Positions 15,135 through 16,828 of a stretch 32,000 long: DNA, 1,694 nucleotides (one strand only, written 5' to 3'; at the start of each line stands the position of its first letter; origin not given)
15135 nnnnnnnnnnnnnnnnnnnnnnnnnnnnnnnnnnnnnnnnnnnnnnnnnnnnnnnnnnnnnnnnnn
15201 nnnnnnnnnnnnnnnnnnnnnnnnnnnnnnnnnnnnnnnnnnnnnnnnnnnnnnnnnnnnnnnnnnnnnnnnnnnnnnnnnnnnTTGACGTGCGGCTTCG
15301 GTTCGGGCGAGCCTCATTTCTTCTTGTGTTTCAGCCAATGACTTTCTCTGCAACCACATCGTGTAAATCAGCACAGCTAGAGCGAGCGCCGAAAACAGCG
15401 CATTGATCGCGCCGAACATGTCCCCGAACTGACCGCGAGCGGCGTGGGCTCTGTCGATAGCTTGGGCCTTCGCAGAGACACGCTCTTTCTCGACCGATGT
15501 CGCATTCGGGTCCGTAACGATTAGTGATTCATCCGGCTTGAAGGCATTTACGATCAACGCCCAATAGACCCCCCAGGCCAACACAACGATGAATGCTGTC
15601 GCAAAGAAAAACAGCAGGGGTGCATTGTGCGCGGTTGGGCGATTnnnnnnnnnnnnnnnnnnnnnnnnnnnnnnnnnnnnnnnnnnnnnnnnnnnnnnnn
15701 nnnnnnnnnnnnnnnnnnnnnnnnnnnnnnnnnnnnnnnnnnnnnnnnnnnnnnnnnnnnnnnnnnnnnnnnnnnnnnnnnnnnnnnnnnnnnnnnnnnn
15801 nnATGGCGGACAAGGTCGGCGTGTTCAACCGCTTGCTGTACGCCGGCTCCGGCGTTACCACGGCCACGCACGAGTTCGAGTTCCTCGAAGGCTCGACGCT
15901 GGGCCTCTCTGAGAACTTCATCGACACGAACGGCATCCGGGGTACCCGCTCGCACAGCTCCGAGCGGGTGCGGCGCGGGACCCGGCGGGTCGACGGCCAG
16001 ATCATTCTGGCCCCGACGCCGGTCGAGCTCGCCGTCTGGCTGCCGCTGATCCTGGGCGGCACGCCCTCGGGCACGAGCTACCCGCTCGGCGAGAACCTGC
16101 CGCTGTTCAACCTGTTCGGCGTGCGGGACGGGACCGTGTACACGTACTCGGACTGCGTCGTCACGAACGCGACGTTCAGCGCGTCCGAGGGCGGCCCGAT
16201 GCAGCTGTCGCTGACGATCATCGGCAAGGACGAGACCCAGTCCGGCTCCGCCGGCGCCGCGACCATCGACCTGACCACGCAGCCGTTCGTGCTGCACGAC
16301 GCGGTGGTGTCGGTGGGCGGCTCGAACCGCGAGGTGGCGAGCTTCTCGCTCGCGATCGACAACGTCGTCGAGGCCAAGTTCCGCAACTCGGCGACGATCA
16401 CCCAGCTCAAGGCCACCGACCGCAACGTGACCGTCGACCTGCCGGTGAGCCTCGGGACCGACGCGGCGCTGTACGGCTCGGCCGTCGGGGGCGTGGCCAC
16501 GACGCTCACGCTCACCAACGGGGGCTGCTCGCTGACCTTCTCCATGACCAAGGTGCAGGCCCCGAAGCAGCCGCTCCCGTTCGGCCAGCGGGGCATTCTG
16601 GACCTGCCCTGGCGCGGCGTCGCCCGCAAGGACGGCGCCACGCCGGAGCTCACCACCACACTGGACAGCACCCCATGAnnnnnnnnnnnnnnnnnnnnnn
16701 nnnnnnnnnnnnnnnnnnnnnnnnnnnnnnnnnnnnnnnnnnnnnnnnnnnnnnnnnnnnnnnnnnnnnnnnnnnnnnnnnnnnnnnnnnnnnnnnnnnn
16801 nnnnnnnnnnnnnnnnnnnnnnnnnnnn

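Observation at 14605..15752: AT-rich island carrying an antisense two-TM protein between the neck genes and the tail tube gene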

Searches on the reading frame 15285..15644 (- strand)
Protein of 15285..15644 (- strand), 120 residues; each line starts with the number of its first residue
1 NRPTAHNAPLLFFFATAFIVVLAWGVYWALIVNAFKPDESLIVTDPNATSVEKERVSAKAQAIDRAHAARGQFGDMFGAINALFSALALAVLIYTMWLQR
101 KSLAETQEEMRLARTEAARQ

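Call 36: find_homologous_proteins(query=A4, max_evalue=0.001)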
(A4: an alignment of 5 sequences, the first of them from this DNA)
Query A4 (5 sequences) (120 aa, profile of the alignment): 2803 proteins with E <= 0.001 among 8000 candidates; the best 120 are listed.
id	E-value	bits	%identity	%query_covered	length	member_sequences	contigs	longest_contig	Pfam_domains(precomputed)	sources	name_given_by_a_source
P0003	2.3e-36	141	64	46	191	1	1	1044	-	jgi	jgi:hypothetical protein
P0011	5.0e-32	127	40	98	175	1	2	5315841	-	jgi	jgi:hypothetical protein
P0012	9.7e-31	123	39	99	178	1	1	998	-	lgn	-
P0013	1.3e-25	107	39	98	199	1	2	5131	-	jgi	jgi:hypothetical protein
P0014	5.5e-25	105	61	37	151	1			-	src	-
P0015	1.0e-24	104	61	43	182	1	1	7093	-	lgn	-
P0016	3.3e-24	102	57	43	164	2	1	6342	-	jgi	jgi:hypothetical protein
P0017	8.3e-24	101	46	68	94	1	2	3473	-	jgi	jgi:hypothetical protein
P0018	9.9e-24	101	58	42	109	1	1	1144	-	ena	-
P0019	4.7e-23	99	56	40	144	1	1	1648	PF00977.28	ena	-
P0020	7.5e-23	98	59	41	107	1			-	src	-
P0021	8.0e-23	98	59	48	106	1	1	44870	-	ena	-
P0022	9.2e-23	98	53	46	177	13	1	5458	-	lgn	-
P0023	1.6e-22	97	36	93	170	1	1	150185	-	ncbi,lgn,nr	ncbi:MAG: hypothetical protein JNM62_06720 [Flavobacteriales bacterium]|nr:hypothetical protein [Fla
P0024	2.5e-22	96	32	95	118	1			-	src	-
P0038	1.4e-20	91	32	99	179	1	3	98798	PF19560.5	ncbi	-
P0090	7.0e-19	85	35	81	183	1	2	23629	PF19560.5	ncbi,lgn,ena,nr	ncbi:MAG TPA: hypothetical protein PLX89_11895 [Verrucomicrobiota bacterium]|nr:hypothetical protein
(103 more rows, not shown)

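Call 39: search_protein_families(library=padloc, proteins=[P0011], max_evalue=0.1)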
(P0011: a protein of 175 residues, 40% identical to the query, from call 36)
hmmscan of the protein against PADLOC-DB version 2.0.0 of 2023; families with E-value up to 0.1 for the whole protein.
P0011 (175 aa): 1 family
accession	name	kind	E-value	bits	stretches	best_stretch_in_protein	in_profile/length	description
PDLC03863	LmuB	-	0.017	11.8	1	80-170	350-437/610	-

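Call 96: find_encoding_contigs(protein=P0011, flank=8000, max_places=2)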
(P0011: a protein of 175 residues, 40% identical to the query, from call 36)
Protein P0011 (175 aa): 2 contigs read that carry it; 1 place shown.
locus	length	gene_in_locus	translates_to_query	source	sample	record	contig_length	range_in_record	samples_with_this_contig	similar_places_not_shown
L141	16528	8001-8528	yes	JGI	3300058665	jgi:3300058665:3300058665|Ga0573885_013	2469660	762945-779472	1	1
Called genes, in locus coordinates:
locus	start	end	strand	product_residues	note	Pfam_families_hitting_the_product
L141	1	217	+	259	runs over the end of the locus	PF04542:Sigma70_r2, PF04539:Sigma70_r3, PF08281:Sigma70_r4_2 (weak), PF04545:Sigma70_r4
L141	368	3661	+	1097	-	PF00069:Pkinase, PF07714:PK_Tyr_Ser-Thr, PF13428:TPR_14 (faint), PF14559:TPR_19 (faint), PF07719:TPR_2 (faint), PF13181:TPR_8 (faint), PF13424:TPR_12 (faint), PF00515:TPR_1 (faint), +1 more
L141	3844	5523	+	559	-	-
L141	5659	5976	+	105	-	PF00166:Cpn10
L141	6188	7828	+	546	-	PF00118:Cpn60_TCP1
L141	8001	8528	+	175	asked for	-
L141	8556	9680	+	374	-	PF00226:DnaJ, PF01556:DnaJ_C, PF00684:DnaJ_CXXCXGXG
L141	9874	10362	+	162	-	PF01025:GrpE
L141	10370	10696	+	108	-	PF09723:Zn_ribbon_8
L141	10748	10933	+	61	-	PF03884:YacG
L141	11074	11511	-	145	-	PF22784:PTP-SAK, PF13350:Y_phosphatase3 (faint), PF22785:Tc-R-P, PF00782:DSPc, PF22741:PTP-NADK, PF00102:Y_phosphatase (weak)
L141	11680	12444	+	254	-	-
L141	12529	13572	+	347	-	PF01479:S4 (weak), PF00849:PseudoU_synth_2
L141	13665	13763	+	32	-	-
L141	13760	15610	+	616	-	-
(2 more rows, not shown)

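Call 99: search_protein_families(library=ncbifam, proteins=[P0011], max_evalue=0.01)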
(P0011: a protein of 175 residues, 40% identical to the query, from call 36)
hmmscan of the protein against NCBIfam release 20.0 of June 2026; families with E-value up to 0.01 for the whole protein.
P0011 (175 aa): 2 families
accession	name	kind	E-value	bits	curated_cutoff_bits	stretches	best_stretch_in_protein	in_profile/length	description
NF010289.0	PRK13729.1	equivalog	0.0044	16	504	1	17-132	18-137/474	F-type conjugal transfer pilus assembly protein TraB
NF046030.1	ProtAdlyltaseSoFic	equivalog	0.0055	15.7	550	1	96-148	237-289/361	protein adenylyltransferase Fic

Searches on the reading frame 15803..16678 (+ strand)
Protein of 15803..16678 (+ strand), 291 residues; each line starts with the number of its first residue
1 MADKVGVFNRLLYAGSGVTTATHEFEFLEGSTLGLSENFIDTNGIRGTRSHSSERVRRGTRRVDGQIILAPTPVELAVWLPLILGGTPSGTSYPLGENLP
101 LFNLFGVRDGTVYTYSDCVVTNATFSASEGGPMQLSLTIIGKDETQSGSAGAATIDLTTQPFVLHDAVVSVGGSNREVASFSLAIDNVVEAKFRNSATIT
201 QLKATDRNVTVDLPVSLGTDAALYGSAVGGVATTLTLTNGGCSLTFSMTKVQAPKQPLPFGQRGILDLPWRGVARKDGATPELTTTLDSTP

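Call 6: search_protein_families(library=pfam, proteins=[window:15803-16678:+], max_evalue=0.01)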
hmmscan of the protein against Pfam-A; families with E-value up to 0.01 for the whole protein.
window:15803-16678:+ (291 aa): 1 family
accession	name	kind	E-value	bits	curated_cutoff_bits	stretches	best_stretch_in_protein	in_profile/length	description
PF18906.5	Phage_tube_2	-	1.2e-23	84.6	27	1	17-253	15-247/266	Phage tail tube protein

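Call 7: search_protein_families(library=phrogs, proteins=[window:15803-16678:+], max_evalue=0.01)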
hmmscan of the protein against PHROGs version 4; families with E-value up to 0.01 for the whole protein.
window:15803-16678:+ (291 aa): 2 families
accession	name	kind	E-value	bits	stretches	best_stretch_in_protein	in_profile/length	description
phrog_290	-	tail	2.2e-23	84.2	1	17-280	30-322/411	minor tail protein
phrog_18409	-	tail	1.5e-05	25.3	1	114-213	123-226/310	minor tail protein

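Call 18: find_related_loci(query=window:15803-16678:+, collection=genome_contigs, flank=6000)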
Query window:15803-16678:+ (291 aa) in genome_contigs; peptide patterns used: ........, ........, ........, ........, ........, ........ (x = any residue, [..] = any of these).
121 stretches matched a pattern; 1 encode a relative of the query (tblastn E <= 1e-3); 1 distinct loci.
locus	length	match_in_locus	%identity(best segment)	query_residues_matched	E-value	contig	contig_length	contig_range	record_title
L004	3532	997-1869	85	1-291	4e-176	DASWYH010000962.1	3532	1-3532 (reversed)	MAG TPA_asm: Gemmata sp. isolate SMAG_U3706 k141_653813, whole genome shotgun sequence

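Call 55: find_related_loci(query=A6, collection=viral_contigs, flank=6000)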
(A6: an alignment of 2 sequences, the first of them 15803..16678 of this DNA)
Query A6 (291 aa) in viral_contigs; peptide patterns used: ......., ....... (x = any residue, [..] = any of these).
88 stretches matched a pattern, but none encodes a relative of the query by tblastn (E <= 1e-3).

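Call 57: find_homologous_proteins(query=window:15803-16678:+, max_evalue=1e-20)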
Query window:15803-16678:+ (291 aa): 180 proteins with E <= 1e-20 among 3086 candidates; the best 120 are listed.
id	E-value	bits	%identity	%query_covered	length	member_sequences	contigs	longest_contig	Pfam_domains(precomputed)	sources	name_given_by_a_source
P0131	8.9e-186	634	100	100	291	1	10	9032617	PF18906.6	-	-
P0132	1.7e-157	541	85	100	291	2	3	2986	PF18906.6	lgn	-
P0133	3.6e-154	530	86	100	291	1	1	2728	PF18906.6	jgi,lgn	jgi:hypothetical protein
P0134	2.1e-144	498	81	100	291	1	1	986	PF18906.6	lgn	-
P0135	3.0e-143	494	79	100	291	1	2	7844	PF18906.6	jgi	jgi:hypothetical protein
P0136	9.9e-141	486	77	100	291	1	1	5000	PF18906.6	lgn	-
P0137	1.7e-140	485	76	100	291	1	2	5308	PF18906.6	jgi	jgi:hypothetical protein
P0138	1.0e-136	473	75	100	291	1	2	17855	PF18906.6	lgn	-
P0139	1.6e-135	469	74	100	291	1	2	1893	PF18906.6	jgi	jgi:hypothetical protein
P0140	3.1e-135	468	75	100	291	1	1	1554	PF18906.6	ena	-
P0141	1.5e-134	466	74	100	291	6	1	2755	PF18906.6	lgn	-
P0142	1.8e-134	465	74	99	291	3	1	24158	PF18906.6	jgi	jgi:hypothetical protein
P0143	7.8e-134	463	74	100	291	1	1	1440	PF18906.6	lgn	-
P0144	8.3e-133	460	74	100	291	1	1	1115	PF18906.6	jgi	jgi:hypothetical protein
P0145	1.2e-131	456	72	100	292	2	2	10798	PF18906.6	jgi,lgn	jgi:hypothetical protein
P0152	1.2e-128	446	73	100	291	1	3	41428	PF18906.6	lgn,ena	-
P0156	1.1e-124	433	70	100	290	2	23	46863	PF18906.6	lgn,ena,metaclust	metaclust:\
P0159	3.4e-124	432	70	100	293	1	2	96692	PF18906.6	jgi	jgi:hypothetical protein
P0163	6.0e-119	414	67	100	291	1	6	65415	PF18906.6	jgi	jgi:hypothetical protein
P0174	1.5e-103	364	61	100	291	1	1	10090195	PF18906.6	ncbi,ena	-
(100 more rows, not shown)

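Call 58: find_encoding_contigs(protein=P0138, flank=5000, max_places=1)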
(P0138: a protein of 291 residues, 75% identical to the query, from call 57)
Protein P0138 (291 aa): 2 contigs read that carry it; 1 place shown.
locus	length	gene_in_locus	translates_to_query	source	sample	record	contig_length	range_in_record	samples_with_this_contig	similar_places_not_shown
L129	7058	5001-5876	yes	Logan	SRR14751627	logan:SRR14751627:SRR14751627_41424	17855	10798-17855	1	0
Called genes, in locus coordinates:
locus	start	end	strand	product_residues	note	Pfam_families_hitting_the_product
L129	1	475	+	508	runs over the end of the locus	-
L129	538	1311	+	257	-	-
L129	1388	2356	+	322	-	PF10124:Mu-like_gpT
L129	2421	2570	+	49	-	-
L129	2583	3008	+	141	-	-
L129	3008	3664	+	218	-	PF05069:Phage_tail_S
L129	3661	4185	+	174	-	-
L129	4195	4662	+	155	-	-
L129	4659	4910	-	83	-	-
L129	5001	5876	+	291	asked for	PF18906:Phage_tube_2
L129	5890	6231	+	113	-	-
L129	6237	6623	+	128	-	-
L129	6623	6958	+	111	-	-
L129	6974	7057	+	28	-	?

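Call 59: find_encoding_contigs(protein=P0142, flank=5000, max_places=1)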
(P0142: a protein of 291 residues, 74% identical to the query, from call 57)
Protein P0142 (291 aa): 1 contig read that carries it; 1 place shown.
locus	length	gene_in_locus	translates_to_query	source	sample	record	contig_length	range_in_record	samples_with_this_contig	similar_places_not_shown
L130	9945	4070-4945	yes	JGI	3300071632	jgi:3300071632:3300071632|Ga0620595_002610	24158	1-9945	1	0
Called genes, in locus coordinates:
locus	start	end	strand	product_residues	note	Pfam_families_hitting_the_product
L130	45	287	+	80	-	-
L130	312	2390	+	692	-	-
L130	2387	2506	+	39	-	-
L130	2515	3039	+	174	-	-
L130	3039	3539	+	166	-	PF23148:Gp77 (weak)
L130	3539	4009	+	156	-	-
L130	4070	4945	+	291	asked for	PF18906:Phage_tube_2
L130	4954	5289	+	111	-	-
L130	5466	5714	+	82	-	-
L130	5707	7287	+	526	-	-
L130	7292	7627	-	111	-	-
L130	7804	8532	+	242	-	-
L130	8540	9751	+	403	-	-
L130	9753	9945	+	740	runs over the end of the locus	-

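Call 60: find_encoding_contigs(protein=P0152, flank=5000, max_places=1)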
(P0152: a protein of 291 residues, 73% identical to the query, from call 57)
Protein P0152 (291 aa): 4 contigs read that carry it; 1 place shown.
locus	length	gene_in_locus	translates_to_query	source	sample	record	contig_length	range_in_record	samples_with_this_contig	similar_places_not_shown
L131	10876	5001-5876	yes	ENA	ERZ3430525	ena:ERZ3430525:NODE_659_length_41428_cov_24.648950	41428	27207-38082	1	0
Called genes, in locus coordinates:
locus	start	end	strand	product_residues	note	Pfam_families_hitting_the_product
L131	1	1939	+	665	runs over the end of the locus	-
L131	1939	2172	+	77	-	-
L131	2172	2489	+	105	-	-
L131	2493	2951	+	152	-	-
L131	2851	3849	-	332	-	-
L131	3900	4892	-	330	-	-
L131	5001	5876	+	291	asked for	PF18906:Phage_tube_2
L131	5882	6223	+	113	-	-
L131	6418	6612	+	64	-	-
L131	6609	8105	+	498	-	-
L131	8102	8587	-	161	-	-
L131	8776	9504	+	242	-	-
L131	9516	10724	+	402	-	-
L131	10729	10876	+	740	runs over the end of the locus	-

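Call 61: find_encoding_contigs(protein=P0156, flank=5000, max_places=1)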
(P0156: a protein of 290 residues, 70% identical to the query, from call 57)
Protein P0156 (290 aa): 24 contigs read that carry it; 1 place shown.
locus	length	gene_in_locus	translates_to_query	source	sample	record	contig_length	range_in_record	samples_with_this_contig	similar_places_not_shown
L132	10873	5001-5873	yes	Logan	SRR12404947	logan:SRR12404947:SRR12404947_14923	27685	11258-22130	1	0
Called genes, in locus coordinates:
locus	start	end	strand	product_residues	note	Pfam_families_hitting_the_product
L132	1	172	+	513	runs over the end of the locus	-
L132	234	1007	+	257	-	-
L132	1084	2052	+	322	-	PF10124:Mu-like_gpT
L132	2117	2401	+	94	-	-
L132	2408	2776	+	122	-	-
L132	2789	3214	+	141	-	-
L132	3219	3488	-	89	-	-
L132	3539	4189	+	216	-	PF05069:Phage_tail_S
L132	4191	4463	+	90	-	-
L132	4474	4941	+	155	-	-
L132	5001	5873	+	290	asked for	PF18906:Phage_tube_2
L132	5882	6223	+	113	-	-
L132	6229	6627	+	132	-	-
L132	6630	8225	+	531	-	-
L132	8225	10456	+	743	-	-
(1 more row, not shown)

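Call 62: find_encoding_contigs(protein=P0159, flank=5000, max_places=1)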
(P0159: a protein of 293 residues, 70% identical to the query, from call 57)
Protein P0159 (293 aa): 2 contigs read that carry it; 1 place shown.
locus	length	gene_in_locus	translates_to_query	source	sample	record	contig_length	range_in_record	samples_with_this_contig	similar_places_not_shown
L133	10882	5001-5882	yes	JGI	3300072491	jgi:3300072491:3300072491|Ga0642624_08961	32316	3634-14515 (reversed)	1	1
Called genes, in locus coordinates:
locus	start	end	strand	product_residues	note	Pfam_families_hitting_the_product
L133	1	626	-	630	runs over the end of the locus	-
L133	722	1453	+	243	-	-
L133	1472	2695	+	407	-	-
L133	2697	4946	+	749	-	-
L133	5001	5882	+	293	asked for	PF18906:Phage_tube_2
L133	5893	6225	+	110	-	-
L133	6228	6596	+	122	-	-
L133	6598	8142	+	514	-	-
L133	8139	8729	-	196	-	-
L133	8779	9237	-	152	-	-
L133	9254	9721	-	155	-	PF23148:Gp77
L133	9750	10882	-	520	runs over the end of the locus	-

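Call 63: find_encoding_contigs(protein=P0163, flank=5000, max_places=1)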
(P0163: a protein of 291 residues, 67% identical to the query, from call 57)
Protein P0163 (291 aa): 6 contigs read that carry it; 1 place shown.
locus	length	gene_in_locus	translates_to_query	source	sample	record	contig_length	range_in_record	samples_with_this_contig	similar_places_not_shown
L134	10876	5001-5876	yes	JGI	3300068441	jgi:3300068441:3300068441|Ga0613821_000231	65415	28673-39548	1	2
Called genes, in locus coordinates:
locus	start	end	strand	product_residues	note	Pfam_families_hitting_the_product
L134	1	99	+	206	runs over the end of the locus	PF05069:Phage_tail_S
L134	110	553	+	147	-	-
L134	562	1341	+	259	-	PF13385:Laminin_G_3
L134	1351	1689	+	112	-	-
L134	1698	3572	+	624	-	-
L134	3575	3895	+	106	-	-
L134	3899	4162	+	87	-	-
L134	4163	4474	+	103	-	PF23148:Gp77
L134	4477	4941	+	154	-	-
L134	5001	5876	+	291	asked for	PF18906:Phage_tube_2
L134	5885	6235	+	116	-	-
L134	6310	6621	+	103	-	-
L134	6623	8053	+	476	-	-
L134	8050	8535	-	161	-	-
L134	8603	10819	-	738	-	-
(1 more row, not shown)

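Call 64: find_encoding_contigs(protein=P0174, flank=5000, max_places=1)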
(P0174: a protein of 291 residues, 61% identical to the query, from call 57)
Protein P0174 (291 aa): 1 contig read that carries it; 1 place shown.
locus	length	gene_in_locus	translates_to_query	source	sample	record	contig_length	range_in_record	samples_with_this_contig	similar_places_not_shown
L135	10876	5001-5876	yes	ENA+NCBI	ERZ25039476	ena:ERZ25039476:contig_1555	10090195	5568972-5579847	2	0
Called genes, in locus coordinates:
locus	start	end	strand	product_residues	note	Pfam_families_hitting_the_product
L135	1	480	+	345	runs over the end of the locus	-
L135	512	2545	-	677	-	PF07587:PSD1, PF07394:DUF1501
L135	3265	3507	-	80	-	PF07583:PSCyt2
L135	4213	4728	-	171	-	-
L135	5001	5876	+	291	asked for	PF18906:Phage_tube_2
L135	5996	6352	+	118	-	-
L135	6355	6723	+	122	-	-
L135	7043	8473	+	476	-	-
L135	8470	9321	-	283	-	-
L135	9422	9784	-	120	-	-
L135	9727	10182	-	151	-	PF00929:RNase_T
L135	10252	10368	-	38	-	-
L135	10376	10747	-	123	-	-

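Call 65: find_encoding_contigs(protein=P0135, flank=5000, max_places=1)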
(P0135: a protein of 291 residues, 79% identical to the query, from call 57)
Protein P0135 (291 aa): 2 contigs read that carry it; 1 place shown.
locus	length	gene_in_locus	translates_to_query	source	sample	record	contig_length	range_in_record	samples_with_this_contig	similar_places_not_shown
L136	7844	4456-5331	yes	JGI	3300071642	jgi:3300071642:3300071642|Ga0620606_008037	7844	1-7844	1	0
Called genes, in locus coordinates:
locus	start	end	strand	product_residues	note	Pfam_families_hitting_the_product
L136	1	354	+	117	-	?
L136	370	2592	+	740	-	PF17996:CE2_N (weak), PF00657:Lipase_GDSL, PF13472:Lipase_GDSL_2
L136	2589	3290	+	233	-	-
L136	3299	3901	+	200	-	PF23148:Gp77 (weak)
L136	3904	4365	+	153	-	-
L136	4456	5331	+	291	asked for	PF18906:Phage_tube_2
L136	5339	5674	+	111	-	-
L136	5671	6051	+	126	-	-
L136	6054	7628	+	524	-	-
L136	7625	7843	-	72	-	?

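Call 78: search_protein_families(library=pfam, proteins=[L131:2851-3849:-, L131:3900-4892:-, L129:4659-4910:-, L135:4213-4728:-], max_evalue=0.01)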
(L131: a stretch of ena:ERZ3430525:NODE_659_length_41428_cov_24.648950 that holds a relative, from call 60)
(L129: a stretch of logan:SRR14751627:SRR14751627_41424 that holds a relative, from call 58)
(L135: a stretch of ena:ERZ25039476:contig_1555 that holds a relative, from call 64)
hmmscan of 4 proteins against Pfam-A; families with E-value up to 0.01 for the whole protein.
L131:2851-3849:- (332 aa): 1 family
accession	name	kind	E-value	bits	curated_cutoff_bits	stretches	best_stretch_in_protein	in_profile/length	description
PF13384.12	HTH_23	-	0.002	18.3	24.6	1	13-47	6-40/50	Homeodomain-like domain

L131:3900-4892:- (330 aa): 0 families

L129:4659-4910:- (83 aa): 0 families

L135:4213-4728:- (171 aa): 0 families

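Call 79: search_protein_families(library=padloc, proteins=[L131:2851-3849:-, L131:3900-4892:-, L129:4659-4910:-, L135:4213-4728:-], max_evalue=0.01)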
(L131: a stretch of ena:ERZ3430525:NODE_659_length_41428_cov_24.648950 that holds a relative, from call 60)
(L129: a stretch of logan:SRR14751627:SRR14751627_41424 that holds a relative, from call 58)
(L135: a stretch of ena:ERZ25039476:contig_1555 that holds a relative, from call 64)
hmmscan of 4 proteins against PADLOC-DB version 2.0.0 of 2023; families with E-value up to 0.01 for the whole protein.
L131:2851-3849:- (332 aa): 0 families

L131:3900-4892:- (330 aa): 0 families

L129:4659-4910:- (83 aa): 0 families

L135:4213-4728:- (171 aa): 0 families

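Call 99: search_protein_families(library=ncbifam, proteins=[L131:2851-3849:-, L131:3900-4892:-, L129:4659-4910:-, L135:4213-4728:-], max_evalue=0.01)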
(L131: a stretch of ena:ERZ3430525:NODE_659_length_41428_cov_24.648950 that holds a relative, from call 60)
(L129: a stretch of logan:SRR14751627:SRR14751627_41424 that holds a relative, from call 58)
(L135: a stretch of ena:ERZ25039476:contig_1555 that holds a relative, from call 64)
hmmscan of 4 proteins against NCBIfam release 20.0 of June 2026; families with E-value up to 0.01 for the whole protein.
L131:2851-3849:- (332 aa): 0 families

L131:3900-4892:- (330 aa): 0 families

L129:4659-4910:- (83 aa): 0 families

L135:4213-4728:- (171 aa): 0 families
